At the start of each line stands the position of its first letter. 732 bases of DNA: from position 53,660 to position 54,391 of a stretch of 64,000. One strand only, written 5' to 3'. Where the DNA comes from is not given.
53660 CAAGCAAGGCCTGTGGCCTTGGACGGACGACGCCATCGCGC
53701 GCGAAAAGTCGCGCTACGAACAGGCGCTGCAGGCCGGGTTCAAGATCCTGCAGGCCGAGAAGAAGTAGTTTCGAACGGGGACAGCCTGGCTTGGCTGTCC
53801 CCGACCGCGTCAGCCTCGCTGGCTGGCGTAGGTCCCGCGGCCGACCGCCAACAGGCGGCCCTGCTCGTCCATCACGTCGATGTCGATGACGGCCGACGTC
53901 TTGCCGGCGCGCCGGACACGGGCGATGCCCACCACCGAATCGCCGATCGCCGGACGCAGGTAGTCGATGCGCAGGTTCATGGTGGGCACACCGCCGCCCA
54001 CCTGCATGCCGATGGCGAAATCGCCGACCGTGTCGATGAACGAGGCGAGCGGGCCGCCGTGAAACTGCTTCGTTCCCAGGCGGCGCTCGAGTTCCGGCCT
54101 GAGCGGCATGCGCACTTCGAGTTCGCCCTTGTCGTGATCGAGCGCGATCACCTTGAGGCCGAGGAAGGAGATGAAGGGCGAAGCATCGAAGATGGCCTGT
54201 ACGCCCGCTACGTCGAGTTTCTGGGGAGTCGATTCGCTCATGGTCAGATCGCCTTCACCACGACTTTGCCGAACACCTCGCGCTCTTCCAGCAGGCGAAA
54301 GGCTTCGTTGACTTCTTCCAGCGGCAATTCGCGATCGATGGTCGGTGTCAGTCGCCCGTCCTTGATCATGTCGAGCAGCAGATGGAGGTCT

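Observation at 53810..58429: Tightly overlapping five-gene operon: acyl-CoA ligase, two VOC paralogs, MDR reductase, PaaI thioesterase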

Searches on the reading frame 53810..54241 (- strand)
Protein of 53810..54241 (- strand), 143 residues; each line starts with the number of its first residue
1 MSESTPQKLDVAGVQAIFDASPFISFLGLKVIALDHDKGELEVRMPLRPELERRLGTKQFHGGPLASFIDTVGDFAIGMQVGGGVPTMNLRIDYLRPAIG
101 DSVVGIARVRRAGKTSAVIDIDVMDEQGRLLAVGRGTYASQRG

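Call 3: search_protein_families(library=pfam, proteins=[window:53810-54241:-], max_evalue=0.01)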
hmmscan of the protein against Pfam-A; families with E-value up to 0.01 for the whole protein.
window:53810-54241:- (143 aa): 1 family
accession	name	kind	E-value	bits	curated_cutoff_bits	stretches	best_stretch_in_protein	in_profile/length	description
PF03061.28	4HBT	-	4.2e-13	49.9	20.6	1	61-131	5-78/79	Thioesterase superfamily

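Call 4: search_protein_families(library=ncbifam, proteins=[window:53810-54241:-], max_evalue=0.01)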
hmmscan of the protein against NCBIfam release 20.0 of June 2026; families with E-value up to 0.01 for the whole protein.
window:53810-54241:- (143 aa): 7 families
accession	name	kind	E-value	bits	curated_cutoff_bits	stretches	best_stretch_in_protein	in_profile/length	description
TIGR00369.1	unchar_dom_1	domain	8.3e-23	80.7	36.6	1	23-139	2-116/117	hotdog fold thioesterase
NF008675.0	PRK11688.1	equivalog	2.7e-19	69.5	107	2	86-138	101-153/156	thioesterase family protein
TIGR02286.1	PaaD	equivalog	1.6e-10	41.1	118.9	1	26-138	3-111/114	hydroxyphenylacetyl-CoA thioesterase PaaI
NF007607.0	PRK10254.1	equivalog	4.7e-05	23.5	237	1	23-135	20-130/137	proofreading thioesterase EntH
NF007631.0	PRK10293.1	equivalog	5.8e-05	22.8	226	1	27-138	24-133/136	1,4-dihydroxy-2-naphthoyl-CoA hydrolase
NF007970.0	PRK10694.1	equivalog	0.0034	17.3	162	1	60-124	29-95/133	acyl-CoA thioester hydrolase YciA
NF047425.1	MenI_Listeria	exception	0.0099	15.6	185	0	38-140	16-118/122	1,4-dihydroxy-2-naphthoyl-CoA hydrolase MenI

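Call 26: search_solved_structures(query=window:53810-54241:-, max_evalue=0.00001)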
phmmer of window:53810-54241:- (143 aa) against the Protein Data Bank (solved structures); distinct sequences matched with E-value up to 0.00001: 12.
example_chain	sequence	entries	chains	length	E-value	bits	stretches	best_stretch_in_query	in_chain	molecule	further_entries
3e29_A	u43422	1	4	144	2.1e-14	57.2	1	17-139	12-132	uncharacterized protein Q7WE92_BORBR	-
3e8p_A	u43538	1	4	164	4.5e-13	52.9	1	13-138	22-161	uncharacterized protein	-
1psu_A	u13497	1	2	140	1.5e-10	44.6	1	16-137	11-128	Phenylacetic acid degradation protein PaaI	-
2fs2_A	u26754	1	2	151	1.9e-10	44.3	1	16-137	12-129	Phenylacetic acid degradation protein paaI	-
3nwz_A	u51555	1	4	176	6.4e-10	42.6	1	31-139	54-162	BH2602 protein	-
1zki_A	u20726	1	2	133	6.8e-10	42.6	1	23-140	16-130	hypothetical protein PA5202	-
3hdu_A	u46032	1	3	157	1.7e-09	41.3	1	12-138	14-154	putative thioesterase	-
2f0x_A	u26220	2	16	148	8.7e-08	35.7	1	15-137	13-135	Thioesterase superfamily member 2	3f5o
2cy9_A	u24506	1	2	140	9.5e-08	35.6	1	40-137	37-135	Thioesterase superfamily member 2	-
3dkz_A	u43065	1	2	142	1.9e-07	34.7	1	22-138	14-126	Thioesterase superfamily protein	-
2h4u_A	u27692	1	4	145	2.1e-07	34.5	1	31-137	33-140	Thioesterase superfamily member 2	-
4ord_A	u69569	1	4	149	7.6e-07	32.7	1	19-137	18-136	Thioesterase Superfamily Member 2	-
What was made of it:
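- The TE is of the PaaI/4HBT class (calls 3, 4, 26).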
